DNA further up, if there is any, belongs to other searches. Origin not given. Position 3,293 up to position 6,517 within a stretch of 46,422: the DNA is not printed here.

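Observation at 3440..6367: Stand-alone TIR / NB-ARC(STAND) / TPR gene between argS and an MCE operon: candidate single-gene immune or signalling sensor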

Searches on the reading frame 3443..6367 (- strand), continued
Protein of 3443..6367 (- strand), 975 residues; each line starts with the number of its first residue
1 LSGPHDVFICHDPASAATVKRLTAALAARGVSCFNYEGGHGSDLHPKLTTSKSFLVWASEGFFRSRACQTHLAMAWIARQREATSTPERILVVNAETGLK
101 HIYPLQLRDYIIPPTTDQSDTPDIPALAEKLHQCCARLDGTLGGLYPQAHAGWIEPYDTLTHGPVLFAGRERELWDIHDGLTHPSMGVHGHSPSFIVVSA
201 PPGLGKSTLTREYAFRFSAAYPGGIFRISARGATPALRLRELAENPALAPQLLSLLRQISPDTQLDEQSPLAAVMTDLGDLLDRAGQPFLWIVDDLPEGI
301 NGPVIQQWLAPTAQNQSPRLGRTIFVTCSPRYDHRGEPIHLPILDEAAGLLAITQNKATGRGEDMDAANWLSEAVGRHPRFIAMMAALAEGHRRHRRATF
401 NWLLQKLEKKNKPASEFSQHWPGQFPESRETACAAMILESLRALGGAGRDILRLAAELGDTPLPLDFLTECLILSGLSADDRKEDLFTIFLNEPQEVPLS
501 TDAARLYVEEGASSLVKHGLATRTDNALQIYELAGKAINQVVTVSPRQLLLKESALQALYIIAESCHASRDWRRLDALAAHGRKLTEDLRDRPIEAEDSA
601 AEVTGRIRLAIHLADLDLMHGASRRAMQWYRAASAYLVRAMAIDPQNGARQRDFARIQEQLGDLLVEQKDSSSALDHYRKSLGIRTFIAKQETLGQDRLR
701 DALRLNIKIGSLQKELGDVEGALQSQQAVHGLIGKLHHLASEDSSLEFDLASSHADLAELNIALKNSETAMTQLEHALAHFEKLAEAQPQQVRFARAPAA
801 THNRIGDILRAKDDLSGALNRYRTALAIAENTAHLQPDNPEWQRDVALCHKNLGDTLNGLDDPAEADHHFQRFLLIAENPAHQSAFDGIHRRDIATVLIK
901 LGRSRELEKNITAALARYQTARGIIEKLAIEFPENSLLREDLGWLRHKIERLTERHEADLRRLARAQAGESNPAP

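Call 51: search_protein_families(library=padloc, alignment_id=A1, max_evalue=0.01)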
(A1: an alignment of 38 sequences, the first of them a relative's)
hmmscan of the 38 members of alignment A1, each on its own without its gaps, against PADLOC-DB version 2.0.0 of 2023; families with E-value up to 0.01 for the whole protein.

A. member 1, P0001 (975 aa): 1 family
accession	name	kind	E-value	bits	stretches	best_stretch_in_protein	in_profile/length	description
PDLC04140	mad8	-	0.00029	18.4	0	191-228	25-62/314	mads_8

B. families by the number of members that match (of 38 scanned): 4 families
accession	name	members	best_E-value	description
PDLC04140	mad8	10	0.00029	mads_8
PDLC03859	LmuB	3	4.2e-05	-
PDLC04481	PDC-M16B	1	0.0034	-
PDLC05062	PDC-S66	1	0.0054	-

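Call 69: search_dna_similar(query=window:3443-6367:-, collection=plasmids, mode=protein, max_evalue=1e-10, max_rows=12)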
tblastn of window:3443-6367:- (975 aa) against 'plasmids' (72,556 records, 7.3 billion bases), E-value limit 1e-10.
Records with a match: 5; places in all: 10; records where one place covers at least 80% of the query: 0.
Best place of each record, by identity: <60% 5.
By first word of the organism name: Skermanella 2; Azospirillum 1; Thauera 1; Methylobacterium 1.
By predicted mobility (MOB-suite, as given by PLSDB): conjugative 2; non-mobilizable 2; mobilizable 1.
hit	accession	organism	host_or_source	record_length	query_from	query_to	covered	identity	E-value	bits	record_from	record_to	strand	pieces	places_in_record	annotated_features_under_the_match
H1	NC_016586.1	Azospirillum lipoferum 4B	-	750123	6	591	60%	29.0%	5e-41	172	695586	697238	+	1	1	tetratricopeptide repeat protein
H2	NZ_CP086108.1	Skermanella mucosa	single cell,crude oil contaminated ...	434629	5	448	46%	25.7%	8e-18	97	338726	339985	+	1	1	toll/interleukin-1 receptor domain-containing protein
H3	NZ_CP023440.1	Thauera sp. K11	cell culture,sludge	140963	644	961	33%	32.0%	3e-22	111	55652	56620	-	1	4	tetratricopeptide repeat protein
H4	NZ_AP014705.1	Methylobacterium aquaticum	-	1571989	613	949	35%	28.8%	7e-28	130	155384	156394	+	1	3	none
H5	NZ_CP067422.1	Skermanella sp. TT6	Homo sapiens,single cell,skin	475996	5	317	32%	28.4%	2e-15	89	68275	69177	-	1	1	toll/interleukin-1 receptor domain-containing protein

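Call 70: search_dna_similar(query=window:3443-6367:-, collection=phages, mode=protein, max_evalue=0.00001, max_rows=8)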
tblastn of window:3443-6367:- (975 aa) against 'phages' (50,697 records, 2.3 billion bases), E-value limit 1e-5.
No match.

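Call 74: search_protein_families(library=padloc, proteins=[P0064, P0068], max_evalue=0.001)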
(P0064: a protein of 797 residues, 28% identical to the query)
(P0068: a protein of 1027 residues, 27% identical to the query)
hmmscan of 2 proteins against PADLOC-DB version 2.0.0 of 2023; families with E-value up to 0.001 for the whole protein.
P0064 (797 aa): 7 families
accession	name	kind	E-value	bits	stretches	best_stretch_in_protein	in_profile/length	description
PDLC05062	PDC-S66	-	1.3e-13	49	1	2-83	147-229/282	-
PDLC02012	SAVED5--SAVED_TIR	-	4.6e-11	40.5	1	5-103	15-111/404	-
PDLC00417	ThsB1|ThsB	-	2.2e-06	25.4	1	3-79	166-243/303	TIR-like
PDLC00434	ThsB1|ThsB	-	4.6e-06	24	1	5-80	140-216/396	TIR-like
PDLC01169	TPR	-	8.4e-05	20.1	0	653-684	111-142/252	TPR repeats containing protein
PDLC00728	Effector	-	0.0002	18.5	1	5-39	11-46/432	TIR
PDLC00424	ThsB1|ThsB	-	0.00058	17.7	0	16-58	115-157/234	TIR-like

P0068 (1027 aa): 3 families
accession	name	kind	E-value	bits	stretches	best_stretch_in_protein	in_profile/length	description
PDLC05062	PDC-S66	-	1.4e-10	39.1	1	4-83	148-228/282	-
PDLC02012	SAVED5--SAVED_TIR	-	1.7e-06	25.4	1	5-40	13-49/404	-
PDLC00424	ThsB1|ThsB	-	1.3e-05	23.1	1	3-59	100-157/234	TIR-like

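Call 75: find_encoding_contigs(protein=P0047, flank=5000, max_places=1)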
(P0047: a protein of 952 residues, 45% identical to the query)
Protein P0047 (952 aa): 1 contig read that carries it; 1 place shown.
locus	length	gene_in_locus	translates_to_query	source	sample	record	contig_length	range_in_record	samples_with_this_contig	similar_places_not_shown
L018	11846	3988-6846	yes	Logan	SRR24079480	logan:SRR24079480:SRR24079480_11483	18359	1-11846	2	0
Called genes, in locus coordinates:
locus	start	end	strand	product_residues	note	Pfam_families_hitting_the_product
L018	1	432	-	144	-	?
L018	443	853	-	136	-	PF00507:Oxidored_q4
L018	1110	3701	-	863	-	PF20308:TPR-S, PF01734:Patatin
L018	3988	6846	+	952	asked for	PF13676:TIR_2 (faint), PF13424:TPR_12 (faint), PF07719:TPR_2 (faint), PF10952:DUF2753 (faint)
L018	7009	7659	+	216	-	PF00440:TetR_N, PF09209:CecR_C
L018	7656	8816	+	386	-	PF12704:MacB_PCD, PF02687:FtsX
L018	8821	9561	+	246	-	PF00005:ABC_tran, PF02463:SMC_N (weak), PF13304:AAA_21 (faint)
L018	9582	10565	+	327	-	PF25919:BSH_CusB (faint), PF25917:BSH_RND (weak), PF25973:BSH_CzcB, PF25984:BSH_YknX (weak)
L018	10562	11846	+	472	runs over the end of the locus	PF02321:OEP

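Call 76: find_encoding_contigs(protein=P0059, flank=5000, max_places=1)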
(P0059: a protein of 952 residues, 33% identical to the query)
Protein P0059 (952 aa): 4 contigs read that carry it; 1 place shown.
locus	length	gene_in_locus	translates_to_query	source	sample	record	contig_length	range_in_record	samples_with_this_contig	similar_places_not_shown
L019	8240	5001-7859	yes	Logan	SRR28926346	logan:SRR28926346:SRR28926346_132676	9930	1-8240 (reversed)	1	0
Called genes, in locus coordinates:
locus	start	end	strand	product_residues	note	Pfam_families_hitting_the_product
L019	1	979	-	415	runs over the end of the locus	PF00691:OmpA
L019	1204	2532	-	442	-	PF11808:PhoR, PF13188:PAS_8 (weak), PF00512:HisKA, PF02518:HATPase_c, PF13581:HATPase_c_2 (weak)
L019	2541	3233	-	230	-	PF00072:Response_reg, PF00486:Trans_reg_C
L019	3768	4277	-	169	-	PF02600:DsbB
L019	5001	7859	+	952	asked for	PF00515:TPR_1 (faint), PF07719:TPR_2 (faint), PF13676:TIR_2, PF21033:RMD1-3 (faint), PF10952:DUF2753 (weak)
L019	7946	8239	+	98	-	?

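Call 81: find_related_loci(query=A1, collection=metagenome_contigs, flank=4000)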
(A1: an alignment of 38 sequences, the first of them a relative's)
Query A1 (975 aa) in metagenome_contigs; peptide patterns used: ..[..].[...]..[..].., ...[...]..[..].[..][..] (x = any residue, [..] = any of these).
389 stretches matched a pattern; 124 encode a relative of the query (tblastn E <= 1e-3); the best 80 are kept; 80 distinct loci.
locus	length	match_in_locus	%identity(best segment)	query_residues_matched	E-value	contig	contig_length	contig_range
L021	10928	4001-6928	87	1-975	0e+0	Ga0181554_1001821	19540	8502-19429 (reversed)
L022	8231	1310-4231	77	1-973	0e+0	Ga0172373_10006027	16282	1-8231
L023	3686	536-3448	66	1-973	0e+0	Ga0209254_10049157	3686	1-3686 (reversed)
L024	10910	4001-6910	59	1-968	0e+0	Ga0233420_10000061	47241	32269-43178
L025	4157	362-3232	57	1-966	0e+0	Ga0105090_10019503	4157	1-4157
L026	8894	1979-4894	59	1-968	0e+0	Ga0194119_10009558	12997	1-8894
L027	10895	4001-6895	57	1-965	0e+0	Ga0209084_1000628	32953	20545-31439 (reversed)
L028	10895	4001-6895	57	1-965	0e+0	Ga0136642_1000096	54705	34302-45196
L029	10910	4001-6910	59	1-968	0e+0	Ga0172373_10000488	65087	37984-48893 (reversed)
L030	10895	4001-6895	55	1-969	0e+0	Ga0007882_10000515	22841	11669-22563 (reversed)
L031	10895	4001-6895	55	1-969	0e+0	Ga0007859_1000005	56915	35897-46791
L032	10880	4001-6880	52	1-965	0e+0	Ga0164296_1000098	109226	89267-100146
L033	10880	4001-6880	52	1-965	0e+0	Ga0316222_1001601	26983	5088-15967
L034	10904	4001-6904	77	1-967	0e+0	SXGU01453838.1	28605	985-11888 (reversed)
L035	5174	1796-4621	39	5-949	1e-175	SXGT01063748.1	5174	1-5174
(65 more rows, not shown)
